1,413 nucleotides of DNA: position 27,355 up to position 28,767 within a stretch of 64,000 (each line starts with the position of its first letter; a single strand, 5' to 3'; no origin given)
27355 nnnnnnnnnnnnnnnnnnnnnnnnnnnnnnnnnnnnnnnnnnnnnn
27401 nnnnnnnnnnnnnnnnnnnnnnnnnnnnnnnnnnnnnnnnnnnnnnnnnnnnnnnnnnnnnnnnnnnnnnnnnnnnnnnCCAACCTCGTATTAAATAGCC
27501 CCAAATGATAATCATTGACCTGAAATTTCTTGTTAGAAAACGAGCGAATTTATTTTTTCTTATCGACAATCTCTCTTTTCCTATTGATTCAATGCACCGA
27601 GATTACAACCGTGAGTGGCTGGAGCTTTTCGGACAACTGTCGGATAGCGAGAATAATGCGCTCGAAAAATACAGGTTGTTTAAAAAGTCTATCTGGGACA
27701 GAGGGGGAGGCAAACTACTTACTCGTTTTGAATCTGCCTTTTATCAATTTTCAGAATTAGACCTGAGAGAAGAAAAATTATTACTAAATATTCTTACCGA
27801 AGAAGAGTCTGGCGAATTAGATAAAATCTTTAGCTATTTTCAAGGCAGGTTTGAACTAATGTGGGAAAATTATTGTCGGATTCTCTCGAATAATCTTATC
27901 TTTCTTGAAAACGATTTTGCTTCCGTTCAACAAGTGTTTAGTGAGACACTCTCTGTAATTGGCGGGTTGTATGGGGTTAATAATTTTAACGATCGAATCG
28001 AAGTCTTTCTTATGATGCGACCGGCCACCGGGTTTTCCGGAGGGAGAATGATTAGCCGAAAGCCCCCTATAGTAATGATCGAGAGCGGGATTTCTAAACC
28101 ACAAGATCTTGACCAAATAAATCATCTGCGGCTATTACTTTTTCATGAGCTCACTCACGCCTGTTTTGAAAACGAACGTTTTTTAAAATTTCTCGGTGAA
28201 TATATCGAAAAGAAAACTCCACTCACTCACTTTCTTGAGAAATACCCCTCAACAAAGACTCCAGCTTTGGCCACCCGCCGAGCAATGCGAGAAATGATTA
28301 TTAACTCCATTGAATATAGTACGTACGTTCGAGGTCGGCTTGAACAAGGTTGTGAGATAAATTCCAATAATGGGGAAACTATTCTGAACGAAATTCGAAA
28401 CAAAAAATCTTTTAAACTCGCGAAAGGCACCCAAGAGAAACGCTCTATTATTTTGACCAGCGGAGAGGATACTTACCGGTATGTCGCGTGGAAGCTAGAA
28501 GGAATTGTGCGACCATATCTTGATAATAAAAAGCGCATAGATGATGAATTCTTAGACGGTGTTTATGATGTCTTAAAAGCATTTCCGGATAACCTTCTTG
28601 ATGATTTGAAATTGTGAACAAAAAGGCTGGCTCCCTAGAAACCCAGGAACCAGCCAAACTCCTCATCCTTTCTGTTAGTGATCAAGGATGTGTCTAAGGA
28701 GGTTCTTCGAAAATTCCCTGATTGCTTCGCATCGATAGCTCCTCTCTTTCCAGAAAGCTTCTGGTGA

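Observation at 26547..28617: AT-rich two-gene block: speH-coupled unknown 310-aa protein and an HExxH protein abutting the rSAM gene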

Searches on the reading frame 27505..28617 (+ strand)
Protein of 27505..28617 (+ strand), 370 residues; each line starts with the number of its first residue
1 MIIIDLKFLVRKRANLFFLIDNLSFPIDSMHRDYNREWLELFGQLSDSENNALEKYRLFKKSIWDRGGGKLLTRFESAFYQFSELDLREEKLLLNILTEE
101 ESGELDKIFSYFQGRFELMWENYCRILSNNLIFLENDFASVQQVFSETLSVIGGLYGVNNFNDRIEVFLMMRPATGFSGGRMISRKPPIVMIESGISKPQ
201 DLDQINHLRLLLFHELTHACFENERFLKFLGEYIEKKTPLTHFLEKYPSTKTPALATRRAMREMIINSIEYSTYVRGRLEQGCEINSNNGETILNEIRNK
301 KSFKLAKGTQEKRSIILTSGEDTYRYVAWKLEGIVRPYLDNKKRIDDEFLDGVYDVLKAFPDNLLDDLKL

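Call 3: search_protein_families(library=pfam, proteins=[window:27505-28617:+], max_evalue=0.01)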
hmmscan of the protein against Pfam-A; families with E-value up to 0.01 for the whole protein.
window:27505-28617:+ (370 aa): 0 families

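Call 4: search_protein_families(library=ncbifam, proteins=[window:27505-28617:+], max_evalue=0.01)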
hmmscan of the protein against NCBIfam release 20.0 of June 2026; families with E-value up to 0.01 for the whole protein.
window:27505-28617:+ (370 aa): 0 families

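Call 6: search_solved_structures(query=window:27505-28617:+, max_evalue=10, show_alignments=2)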
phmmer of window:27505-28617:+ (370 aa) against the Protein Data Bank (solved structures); distinct sequences matched with E-value up to 10: 1.
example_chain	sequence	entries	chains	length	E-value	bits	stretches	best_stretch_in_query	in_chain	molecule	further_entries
9cod_A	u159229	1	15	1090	2.2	10.9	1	37-88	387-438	SGNH hydrolase-type esterase domain-containing protein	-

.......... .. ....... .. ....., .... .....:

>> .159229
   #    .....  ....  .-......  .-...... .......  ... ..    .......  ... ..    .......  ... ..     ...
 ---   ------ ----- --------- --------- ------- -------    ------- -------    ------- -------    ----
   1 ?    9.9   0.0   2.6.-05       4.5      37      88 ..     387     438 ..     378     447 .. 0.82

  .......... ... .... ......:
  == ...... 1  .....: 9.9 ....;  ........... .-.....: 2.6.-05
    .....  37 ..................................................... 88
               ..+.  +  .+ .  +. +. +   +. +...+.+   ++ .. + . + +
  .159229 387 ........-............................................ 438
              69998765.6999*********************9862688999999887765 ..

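Call 12: find_homologous_proteins(query=window:27505-28617:+, max_evalue=0.001)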
Query window:27505-28617:+ (370 aa): 9 proteins with E <= 0.001 among 3246 candidates.
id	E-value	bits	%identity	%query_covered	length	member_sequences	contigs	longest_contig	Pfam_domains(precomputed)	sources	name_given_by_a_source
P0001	1.2e-244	829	100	100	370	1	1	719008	-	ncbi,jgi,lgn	ncbi:MAG: hypothetical protein WC764_03430 [Candidatus Paceibacterota bacterium]|jgi:hypothetical pr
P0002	2.4e-132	460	56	100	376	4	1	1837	-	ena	-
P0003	1.4e-129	451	54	100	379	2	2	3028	-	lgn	-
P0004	2.1e-127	444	55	98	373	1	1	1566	-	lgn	-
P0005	8.8e-127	442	55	100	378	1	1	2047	-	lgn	-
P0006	1.3e-120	421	55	99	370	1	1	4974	-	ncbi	-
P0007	3.7e-116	407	52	100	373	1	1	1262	-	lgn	-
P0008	1.1e-97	346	51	88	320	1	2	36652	-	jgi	jgi:hypothetical protein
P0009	7.7e-79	284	43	100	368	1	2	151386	-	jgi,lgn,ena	-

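Call 13: find_encoding_contigs(protein=P0009, flank=10000, max_places=3)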
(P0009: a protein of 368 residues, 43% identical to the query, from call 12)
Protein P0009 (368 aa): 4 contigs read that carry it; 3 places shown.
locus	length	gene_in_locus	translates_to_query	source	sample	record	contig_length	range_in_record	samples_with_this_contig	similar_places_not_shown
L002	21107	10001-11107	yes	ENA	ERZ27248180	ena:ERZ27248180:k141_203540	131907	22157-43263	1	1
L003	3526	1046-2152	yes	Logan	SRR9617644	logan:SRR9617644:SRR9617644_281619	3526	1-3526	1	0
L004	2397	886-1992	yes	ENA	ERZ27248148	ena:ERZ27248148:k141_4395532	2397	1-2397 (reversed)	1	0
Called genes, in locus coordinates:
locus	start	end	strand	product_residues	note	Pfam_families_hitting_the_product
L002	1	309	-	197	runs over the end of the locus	PF27121:PpdB (faint)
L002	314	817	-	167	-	-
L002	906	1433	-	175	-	PF07963:N_methyl (faint)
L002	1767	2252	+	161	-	-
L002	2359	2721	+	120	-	PF04430:DUF498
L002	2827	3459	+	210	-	-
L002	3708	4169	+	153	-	-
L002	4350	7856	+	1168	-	-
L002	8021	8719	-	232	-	-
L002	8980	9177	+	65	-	-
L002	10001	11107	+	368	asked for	-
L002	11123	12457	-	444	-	PF04055:Radical_SAM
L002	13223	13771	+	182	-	-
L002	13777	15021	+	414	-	PF27218:MJ0043_C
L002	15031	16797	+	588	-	PF14716:HHH_8, PF00633:HHH (faint), PF14520:HHH_5, PF14791:DNA_pol_B_thumb, PF02811:PHP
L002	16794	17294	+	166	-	PF00293:NUDIX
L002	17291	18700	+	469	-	PF00753:Lactamase_B, PF23023:Anti-Pycsar_Apyc1 (weak), PF12706:Lactamase_B_2 (weak), PF16661:Lactamase_B_6, PF10996:Beta-Casp, PF07521:RMMBL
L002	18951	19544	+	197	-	PF13489:Methyltransf_23, PF08241:Methyltransf_11, PF08242:Methyltransf_12, PF13649:Methyltransf_25, PF13847:Methyltransf_31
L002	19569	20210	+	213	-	PF00551:Formyl_trans_N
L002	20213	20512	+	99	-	PF03819:MazG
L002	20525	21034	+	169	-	PF01569:PAP2, PF14378:PAP2_3 (weak), PF14360:PAP2_C (weak)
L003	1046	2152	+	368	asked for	-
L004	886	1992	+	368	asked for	-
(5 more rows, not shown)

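Call 14: find_encoding_contigs(protein=P0008, flank=10000, max_places=3)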
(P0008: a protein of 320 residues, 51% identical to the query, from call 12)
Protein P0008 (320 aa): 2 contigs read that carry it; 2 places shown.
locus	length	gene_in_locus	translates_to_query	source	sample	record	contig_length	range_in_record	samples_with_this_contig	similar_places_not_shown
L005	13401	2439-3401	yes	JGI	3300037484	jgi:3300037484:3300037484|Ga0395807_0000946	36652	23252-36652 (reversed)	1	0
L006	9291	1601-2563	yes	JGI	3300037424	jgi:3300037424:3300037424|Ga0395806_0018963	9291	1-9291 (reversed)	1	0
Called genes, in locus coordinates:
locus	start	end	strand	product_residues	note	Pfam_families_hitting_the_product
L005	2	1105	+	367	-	?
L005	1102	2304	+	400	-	PF03065:Glyco_hydro_57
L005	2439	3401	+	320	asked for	-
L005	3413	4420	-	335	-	PF04055:Radical_SAM (weak)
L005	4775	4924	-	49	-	-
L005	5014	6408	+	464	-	PF03065:Glyco_hydro_57, PF01522:Polysacc_deac_1 (weak), PF02151:UVR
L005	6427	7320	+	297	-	-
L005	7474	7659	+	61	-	PF00584:SecE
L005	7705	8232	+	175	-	PF02357:NusG, PF00467:KOW (weak)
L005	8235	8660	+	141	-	PF03946:Ribosomal_L11_N, PF00298:Ribosomal_L11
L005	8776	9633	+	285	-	PF00687:Ribosomal_L1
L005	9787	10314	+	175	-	PF00466:Ribosomal_L10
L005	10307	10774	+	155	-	PF16320:Ribosomal_L12_N, PF00542:Ribosomal_L12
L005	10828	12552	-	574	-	PF13620:CarboxypepD_reg (faint), PF19077:Big_13 (faint), PF17210:SdrD_B (faint)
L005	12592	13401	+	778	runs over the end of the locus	PF13884:Peptidase_S74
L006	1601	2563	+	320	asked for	-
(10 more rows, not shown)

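Call 15: find_encoding_contigs(protein=P0006, flank=10000, max_places=3)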
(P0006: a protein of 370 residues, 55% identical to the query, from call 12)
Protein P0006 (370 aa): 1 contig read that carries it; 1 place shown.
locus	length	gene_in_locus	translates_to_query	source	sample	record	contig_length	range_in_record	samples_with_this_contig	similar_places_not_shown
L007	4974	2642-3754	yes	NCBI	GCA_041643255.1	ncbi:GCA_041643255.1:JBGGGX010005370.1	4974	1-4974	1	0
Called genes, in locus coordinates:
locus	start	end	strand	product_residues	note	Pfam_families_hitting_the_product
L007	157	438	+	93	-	-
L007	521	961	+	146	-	-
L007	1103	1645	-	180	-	-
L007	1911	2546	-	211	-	-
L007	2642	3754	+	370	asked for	-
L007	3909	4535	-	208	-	PF13485:Peptidase_MA_2 (faint)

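Call 27: predict_structure(alignment_id=A1)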
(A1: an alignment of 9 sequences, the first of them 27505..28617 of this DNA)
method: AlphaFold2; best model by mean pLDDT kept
length: 370 residues; sequences in the alignment: 9
mean_pLDDT: 89.0   pTM: 0.82
mean pLDDT of the five models: 89.0, 86.4, 85.7, 80.5, 65.2
residues with pLDDT >= 90: 210; 70-90: 145; 50-70: 15; < 50: 0
segments of 3 or more residues with pLDDT < 50: none
pLDDT, mean of each block of 10 residues (from residue 1): 83 93 84 88 94 96 91 89 72 89 94 95 91 89 90 84 83 84 81 82 86 88 90 96 92 94 93 90 73 90 90 89 90 94 95 97 92
secondary structure, 60 per line:
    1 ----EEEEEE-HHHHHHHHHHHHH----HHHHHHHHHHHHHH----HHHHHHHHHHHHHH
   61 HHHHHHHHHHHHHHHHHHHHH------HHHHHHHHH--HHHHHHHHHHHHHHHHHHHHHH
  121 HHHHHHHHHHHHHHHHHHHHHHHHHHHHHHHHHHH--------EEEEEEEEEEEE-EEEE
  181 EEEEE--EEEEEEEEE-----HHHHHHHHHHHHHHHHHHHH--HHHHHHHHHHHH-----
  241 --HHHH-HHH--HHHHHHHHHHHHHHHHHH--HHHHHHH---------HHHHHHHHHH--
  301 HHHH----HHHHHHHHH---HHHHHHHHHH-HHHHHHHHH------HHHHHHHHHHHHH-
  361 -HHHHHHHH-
elements in order: E5-10 H12-24 H29-42 H47-81 H88-96 H99-155 E164-175 E177-185 E188-196 H202-221 H224-235 H243-246 H253-270 H273-279 H289-298 H301-304 H309-317 H321-330 H332-340 H347-359 H362-369

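Call 29: search_protein_representatives(alignment_id=A1)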
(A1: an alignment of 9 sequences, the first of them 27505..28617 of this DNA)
Query: 9 sequences, 373 profile positions. Proteins with E-value up to 0.001 (for the whole library): 276; up to 1e-10: 117; up to 1e-30: 11. The best 150 are listed.
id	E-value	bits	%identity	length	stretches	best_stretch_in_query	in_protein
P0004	1.1e-201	686.5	-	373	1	1-373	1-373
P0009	1.7e-168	577.2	-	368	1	1-372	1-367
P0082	1.9e-109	382.9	-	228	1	1-218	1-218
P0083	2.4e-57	211.4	-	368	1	1-372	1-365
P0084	2.2e-55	205.0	-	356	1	3-371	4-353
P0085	2.6e-48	181.7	-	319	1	30-367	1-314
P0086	6.6e-42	160.6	-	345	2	5-282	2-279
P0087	9.3e-40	153.6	-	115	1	262-372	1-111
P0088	2.2e-37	145.7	-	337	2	5-243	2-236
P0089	6.8e-37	144.1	-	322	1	5-247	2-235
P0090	4.8e-33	131.5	-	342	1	5-371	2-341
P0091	5.1e-29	118.2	-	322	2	5-238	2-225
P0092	7.1e-28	114.4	-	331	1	10-359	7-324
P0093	3.9e-27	112.0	-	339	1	5-360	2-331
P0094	2.8e-26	109.2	-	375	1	5-371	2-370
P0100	9.6e-20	87.7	-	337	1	4-360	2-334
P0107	2.9e-18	82.8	-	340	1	5-359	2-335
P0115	1.2e-16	77.5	-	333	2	5-237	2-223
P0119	6.0e-16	75.2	-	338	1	5-360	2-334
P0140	2.3e-13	66.7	-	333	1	1-363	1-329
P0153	8.7e-13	64.8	-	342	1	10-360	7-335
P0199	1.3e-10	57.6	-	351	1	1-355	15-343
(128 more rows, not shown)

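Call 31: search_protein_families(library=pfam, proteins=[P0083, P0084, P0086, P0090, P0094, P0100, P0107, P0119, P0140, P0199], max_evalue=1)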
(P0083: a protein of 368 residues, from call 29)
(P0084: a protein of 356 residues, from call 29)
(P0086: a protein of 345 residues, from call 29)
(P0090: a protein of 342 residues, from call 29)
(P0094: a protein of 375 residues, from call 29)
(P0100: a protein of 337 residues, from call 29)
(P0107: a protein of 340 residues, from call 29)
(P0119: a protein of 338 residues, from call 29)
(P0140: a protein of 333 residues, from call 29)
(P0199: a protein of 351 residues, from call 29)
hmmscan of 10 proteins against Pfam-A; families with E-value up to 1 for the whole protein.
P0083 (368 aa): 1 family
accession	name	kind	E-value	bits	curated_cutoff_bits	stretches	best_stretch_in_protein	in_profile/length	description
PF17035.10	BET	-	0.0068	16.9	24.5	1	291-331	26-64/64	Bromodomain extra-terminal - transcription regulation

P0084 (356 aa): 1 family
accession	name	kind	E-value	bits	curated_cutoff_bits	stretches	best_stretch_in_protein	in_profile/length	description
PF13926.11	DUF4211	-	0.033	14.8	27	1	53-140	29-115/137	Domain of unknown function (DUF4211)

P0086 (345 aa): 1 family
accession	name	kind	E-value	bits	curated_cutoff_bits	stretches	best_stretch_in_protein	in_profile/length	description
PF24975.1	UBA_Rad5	-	0.41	11.3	27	1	287-309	14-36/40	Fungal Rad5 UBA-like domain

P0090 (342 aa): 1 family
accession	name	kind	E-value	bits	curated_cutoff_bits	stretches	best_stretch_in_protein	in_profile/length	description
PF00637.26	Clathrin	-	0.014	15.5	29.6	1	53-98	74-120/143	Region in Clathrin and VPS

P0094 (375 aa): 0 families

P0100 (337 aa): 0 families

P0107 (340 aa): 3 families
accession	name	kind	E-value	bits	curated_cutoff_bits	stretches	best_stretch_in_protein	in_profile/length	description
PF10263.15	SprT-like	-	0.0049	17.1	25.6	1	140-216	2-75/108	SprT-like family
PF02163.28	Peptidase_M50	-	0.028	14.2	27.2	1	202-225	7-30/221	Peptidase family M50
PF23116.1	HHD_RTEL1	-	0.083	13.7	27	0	41-62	18-39/102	RTEL1, HHD domain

P0119 (338 aa): 4 families
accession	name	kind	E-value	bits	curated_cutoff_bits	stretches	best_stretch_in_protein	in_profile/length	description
PF10263.15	SprT-like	-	0.0084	16.4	25.6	1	157-213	20-75/108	SprT-like family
PF21912.2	Glyco_transf_99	-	0.012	16.2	27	1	112-190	81-159/179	Glycosyltransferase 99 family N-terminal domain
PF09171.15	AGOG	-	0.027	14.2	26.1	1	80-145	56-122/248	N-glycosylase/DNA lyase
PF23830.1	DUF7200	-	0.24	12.3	27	0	83-119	50-86/89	Domain of unknown function (DUF7200)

P0140 (333 aa): 1 family
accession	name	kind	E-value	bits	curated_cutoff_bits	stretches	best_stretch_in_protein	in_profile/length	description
PF03312.20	DUF272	-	0.24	12.2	25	0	60-105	75-112/124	Protein of unknown function (DUF272)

P0199 (351 aa): 2 families
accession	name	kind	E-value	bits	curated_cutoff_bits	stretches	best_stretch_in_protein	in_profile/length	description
PF00385.30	Chromo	-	0.024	15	25.1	1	96-135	3-35/53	Chromo (CHRromatin Organisation MOdifier) domain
PF25642.1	DUF7944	-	0.078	14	27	1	114-164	24-74/82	Domain of unknown function (DUF7944)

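Call 36: find_homologous_proteins(query=A3, max_evalue=0.00001)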
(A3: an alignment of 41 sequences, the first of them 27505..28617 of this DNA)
Query A3 (41 sequences) (370 aa, profile of the alignment): 16 proteins with E <= 0.00001 among 7392 candidates.
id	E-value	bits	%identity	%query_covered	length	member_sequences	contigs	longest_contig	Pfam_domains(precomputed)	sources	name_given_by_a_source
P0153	1.1e-98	349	19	93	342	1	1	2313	-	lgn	-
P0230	8.4e-89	316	21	93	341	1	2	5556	-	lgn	-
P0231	1.5e-88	315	21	96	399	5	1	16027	-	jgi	-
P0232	1.6e-85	306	22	96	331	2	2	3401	-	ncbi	-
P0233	2.9e-83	298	23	96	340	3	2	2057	-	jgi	jgi:hypothetical protein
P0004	3.0e-83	298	55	98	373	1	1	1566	-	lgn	-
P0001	1.0e-82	296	100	100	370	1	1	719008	-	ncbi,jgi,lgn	ncbi:MAG: hypothetical protein WC764_03430 [Candidatus Paceibacterota bacterium]|jgi:hypothetical pr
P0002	9.5e-81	290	56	100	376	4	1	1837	-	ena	-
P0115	2.9e-79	285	23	97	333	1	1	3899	-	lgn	-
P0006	3.2e-79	285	55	99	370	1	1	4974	-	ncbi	-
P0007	2.9e-78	282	52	100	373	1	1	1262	-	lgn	-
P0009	3.6e-78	281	43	100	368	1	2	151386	-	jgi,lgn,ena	-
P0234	7.5e-78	280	27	43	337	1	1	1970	-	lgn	-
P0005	1.0e-74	270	55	100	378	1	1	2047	-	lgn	-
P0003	3.2e-72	262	54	100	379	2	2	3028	-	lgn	-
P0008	8.9e-59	218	51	88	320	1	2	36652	-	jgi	jgi:hypothetical protein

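Call 37: find_encoding_contigs(protein=P0231, flank=8000, max_places=3)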
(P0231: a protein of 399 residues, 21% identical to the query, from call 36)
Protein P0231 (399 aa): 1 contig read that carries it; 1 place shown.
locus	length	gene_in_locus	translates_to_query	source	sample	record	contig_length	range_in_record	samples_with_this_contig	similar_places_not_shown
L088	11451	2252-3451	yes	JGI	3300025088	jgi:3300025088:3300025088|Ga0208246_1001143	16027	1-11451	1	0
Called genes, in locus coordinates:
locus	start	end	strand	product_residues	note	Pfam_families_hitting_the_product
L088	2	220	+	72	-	?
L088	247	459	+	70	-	PF04149:DUF397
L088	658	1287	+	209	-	-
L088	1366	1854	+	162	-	-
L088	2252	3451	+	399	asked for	-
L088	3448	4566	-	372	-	PF04055:Radical_SAM, PF13353:Fer4_12, PF13186:SPASM (weak)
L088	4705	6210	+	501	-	-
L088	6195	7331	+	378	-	PF00899:ThiF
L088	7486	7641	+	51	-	-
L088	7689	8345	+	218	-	-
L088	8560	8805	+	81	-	-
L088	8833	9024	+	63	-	-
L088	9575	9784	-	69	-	-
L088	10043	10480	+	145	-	-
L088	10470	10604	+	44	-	-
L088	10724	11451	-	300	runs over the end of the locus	PF03109:ABC1 (faint), PF00069:Pkinase (faint), PF01636:APH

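Call 38: find_encoding_contigs(protein=P0230, flank=8000, max_places=3)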
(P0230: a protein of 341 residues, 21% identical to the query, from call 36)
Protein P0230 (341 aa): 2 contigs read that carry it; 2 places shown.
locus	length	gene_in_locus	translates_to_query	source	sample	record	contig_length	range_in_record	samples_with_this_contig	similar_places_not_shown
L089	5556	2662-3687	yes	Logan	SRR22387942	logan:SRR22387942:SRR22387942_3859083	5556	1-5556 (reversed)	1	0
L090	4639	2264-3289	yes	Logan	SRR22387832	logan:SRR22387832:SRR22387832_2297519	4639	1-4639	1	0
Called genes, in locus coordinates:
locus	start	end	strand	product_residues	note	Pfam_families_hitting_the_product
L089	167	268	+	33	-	-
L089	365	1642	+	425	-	PF00675:Peptidase_M16, PF05193:Peptidase_M16_C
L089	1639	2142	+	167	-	-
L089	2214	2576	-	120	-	-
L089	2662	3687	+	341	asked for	-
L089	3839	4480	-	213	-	-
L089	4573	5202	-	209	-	-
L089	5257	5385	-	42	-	-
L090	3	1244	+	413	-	?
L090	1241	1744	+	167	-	-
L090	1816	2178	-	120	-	-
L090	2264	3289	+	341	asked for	-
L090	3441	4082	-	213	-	-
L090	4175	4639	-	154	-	?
